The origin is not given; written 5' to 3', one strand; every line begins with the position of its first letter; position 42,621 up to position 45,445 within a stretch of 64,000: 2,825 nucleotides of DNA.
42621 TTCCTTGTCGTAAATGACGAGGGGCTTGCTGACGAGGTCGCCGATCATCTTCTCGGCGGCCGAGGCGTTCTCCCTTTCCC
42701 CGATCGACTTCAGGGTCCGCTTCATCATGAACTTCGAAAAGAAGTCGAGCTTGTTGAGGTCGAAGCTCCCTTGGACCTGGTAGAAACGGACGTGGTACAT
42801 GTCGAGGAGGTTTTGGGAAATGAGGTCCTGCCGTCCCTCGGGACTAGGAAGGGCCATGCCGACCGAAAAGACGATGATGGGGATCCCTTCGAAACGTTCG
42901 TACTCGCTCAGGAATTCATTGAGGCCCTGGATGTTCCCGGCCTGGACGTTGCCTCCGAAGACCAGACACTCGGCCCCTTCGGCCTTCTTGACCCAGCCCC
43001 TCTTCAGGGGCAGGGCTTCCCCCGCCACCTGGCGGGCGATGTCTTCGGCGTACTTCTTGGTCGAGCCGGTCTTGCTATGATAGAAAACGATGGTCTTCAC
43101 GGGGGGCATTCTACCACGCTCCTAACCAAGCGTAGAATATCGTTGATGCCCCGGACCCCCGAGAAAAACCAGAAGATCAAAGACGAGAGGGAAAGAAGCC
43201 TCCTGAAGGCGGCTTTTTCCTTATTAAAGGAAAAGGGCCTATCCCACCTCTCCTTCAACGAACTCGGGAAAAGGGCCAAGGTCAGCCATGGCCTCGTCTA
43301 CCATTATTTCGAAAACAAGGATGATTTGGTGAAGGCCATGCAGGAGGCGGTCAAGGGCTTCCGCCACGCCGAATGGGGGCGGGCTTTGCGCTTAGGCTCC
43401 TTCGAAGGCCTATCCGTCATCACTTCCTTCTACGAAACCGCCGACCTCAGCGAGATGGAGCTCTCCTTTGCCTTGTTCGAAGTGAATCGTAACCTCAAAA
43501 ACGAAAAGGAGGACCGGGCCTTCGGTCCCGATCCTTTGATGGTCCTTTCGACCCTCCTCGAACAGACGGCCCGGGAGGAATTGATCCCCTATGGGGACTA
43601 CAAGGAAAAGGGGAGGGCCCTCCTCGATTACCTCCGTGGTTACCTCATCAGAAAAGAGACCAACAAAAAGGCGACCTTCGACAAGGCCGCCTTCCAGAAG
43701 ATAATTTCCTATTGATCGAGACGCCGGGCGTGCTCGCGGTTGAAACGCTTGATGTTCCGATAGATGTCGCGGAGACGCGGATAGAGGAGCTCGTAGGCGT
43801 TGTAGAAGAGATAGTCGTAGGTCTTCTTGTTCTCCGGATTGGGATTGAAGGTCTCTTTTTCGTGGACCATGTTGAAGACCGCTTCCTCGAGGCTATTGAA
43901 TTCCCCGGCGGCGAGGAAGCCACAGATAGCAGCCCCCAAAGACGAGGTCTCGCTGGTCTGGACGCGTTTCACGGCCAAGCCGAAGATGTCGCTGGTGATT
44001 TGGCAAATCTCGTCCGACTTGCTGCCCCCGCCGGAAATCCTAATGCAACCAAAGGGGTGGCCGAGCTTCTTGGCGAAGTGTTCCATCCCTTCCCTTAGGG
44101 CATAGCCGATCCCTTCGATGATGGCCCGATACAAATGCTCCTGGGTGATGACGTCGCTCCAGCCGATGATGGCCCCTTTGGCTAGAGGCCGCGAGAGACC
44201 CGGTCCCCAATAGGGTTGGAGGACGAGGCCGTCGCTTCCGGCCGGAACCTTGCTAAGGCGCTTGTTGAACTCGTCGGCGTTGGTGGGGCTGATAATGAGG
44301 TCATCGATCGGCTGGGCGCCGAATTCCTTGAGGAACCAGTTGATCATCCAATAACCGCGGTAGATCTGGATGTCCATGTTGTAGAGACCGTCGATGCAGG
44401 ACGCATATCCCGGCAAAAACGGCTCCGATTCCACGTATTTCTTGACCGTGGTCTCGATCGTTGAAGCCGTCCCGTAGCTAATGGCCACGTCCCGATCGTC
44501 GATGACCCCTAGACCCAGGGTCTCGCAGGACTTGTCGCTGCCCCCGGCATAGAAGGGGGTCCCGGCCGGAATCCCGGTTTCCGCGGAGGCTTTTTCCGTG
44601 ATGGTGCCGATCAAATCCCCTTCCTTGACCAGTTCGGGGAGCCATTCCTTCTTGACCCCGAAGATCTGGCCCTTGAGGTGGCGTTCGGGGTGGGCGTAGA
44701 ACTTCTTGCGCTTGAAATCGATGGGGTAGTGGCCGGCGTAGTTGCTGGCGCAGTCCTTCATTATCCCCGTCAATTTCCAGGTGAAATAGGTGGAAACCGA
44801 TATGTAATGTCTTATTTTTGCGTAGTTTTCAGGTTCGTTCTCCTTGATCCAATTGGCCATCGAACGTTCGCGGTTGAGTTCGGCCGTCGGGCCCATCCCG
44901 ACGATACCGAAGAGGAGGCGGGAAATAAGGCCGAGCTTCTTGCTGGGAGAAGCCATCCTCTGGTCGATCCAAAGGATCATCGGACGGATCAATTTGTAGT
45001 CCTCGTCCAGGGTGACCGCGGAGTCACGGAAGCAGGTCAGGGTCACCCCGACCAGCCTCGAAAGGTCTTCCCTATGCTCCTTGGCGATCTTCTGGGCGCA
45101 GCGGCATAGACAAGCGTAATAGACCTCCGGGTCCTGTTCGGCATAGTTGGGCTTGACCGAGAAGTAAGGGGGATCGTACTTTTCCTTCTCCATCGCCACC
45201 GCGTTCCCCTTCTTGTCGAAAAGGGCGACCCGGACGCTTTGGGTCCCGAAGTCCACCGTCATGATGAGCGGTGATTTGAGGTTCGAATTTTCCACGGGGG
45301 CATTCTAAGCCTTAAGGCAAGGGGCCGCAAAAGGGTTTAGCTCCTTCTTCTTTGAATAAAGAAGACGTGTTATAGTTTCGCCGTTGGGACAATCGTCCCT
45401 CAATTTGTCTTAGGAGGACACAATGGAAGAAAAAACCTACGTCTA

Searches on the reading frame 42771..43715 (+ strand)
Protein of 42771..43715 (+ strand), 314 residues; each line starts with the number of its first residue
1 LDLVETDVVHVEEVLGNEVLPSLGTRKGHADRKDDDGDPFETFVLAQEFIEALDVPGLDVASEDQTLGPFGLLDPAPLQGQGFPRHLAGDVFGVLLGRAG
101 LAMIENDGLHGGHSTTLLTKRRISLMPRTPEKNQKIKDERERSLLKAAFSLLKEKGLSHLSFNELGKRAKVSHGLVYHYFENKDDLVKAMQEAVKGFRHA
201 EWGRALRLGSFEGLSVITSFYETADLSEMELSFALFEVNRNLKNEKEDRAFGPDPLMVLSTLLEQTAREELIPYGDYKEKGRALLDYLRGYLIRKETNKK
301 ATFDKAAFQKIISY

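Call 44: search_protein_families(library=pfam, proteins=[window:42771-43715:+], max_evalue=0.01)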
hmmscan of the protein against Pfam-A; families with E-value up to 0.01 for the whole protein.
window:42771-43715:+ (314 aa): 1 family
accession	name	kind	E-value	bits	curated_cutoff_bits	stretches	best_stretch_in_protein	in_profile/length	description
PF00440.29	TetR_N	-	4.7e-14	52.3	24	1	144-190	1-47/47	Bacterial regulatory proteins, tetR family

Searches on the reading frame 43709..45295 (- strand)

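Call 76: search_protein_families(library=pfam, proteins=[window:43709-45295:-], max_evalue=0.00001)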
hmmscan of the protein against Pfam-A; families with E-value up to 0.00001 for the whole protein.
window:43709-45295:- (528 aa): 2 families
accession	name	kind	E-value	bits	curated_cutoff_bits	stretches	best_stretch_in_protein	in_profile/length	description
PF00370.27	FGGY_N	-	1.1e-36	127.1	28.8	1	11-261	2-245/245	FGGY family of carbohydrate kinases, N-terminal domain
PF02782.22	FGGY_C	-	1.6e-29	103.6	27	1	271-463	2-198/198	FGGY family of carbohydrate kinases, C-terminal domain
